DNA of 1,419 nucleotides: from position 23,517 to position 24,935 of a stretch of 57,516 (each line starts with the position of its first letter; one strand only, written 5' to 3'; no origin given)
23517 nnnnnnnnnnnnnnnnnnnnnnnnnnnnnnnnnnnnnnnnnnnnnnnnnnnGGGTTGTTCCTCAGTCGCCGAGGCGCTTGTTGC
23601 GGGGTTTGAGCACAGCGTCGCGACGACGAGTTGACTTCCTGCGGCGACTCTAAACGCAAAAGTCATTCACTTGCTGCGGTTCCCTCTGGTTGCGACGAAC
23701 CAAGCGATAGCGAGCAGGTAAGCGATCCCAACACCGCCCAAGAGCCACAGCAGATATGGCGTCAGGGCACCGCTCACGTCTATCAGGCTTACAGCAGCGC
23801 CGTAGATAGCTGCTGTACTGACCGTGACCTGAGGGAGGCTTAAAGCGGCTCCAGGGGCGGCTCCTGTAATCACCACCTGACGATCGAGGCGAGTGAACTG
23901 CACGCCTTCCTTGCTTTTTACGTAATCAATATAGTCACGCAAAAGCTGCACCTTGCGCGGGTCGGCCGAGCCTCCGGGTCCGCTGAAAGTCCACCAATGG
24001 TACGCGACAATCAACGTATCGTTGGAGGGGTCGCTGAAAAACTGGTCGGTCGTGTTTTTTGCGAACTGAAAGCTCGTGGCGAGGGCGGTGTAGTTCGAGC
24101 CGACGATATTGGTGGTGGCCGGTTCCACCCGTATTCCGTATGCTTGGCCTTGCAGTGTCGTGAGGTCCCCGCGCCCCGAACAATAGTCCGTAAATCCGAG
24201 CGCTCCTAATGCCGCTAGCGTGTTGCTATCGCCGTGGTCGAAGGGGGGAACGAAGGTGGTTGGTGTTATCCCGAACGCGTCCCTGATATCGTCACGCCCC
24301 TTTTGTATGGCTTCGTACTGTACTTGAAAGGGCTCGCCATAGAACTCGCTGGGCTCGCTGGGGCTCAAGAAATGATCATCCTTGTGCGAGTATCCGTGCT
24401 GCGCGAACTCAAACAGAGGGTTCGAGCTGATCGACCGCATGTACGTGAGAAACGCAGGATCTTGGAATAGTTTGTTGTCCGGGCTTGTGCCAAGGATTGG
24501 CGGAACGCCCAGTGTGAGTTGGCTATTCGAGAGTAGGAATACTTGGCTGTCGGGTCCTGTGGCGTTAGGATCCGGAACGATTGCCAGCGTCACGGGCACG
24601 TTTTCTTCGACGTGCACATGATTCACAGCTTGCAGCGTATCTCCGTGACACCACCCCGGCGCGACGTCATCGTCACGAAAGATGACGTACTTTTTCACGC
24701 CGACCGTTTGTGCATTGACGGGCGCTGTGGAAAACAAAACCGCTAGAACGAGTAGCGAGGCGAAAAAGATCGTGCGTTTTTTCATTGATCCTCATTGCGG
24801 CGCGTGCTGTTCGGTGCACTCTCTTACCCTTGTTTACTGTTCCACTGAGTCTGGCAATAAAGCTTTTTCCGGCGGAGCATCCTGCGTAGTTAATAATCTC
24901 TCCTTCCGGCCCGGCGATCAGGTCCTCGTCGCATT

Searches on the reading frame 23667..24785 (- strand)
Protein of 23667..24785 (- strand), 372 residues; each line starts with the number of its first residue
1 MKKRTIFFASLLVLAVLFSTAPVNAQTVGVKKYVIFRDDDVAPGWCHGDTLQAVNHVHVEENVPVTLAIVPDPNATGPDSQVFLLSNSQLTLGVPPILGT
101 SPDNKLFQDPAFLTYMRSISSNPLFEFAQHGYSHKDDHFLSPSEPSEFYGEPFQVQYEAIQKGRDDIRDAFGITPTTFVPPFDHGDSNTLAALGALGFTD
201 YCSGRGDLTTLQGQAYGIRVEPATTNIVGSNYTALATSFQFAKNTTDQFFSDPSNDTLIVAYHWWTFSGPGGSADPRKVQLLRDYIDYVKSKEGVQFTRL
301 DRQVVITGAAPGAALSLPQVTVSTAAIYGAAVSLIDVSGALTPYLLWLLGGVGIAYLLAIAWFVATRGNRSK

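Call 44: search_protein_families(library=pfam, proteins=[window:23667-24785:-], max_evalue=0.001)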
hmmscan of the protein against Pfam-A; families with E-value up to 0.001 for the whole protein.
window:23667-24785:- (372 aa): 2 families
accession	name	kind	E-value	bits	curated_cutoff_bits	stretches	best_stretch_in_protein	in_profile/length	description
PF10096.14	DUF2334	-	1.2e-14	54.8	26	1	35-238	3-170/203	Uncharacterized protein conserved in bacteria (DUF2334)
PF01522.26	Polysacc_deac_1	-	1.6e-05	25.3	23.1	1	116-199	51-122/124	Polysaccharide deacetylase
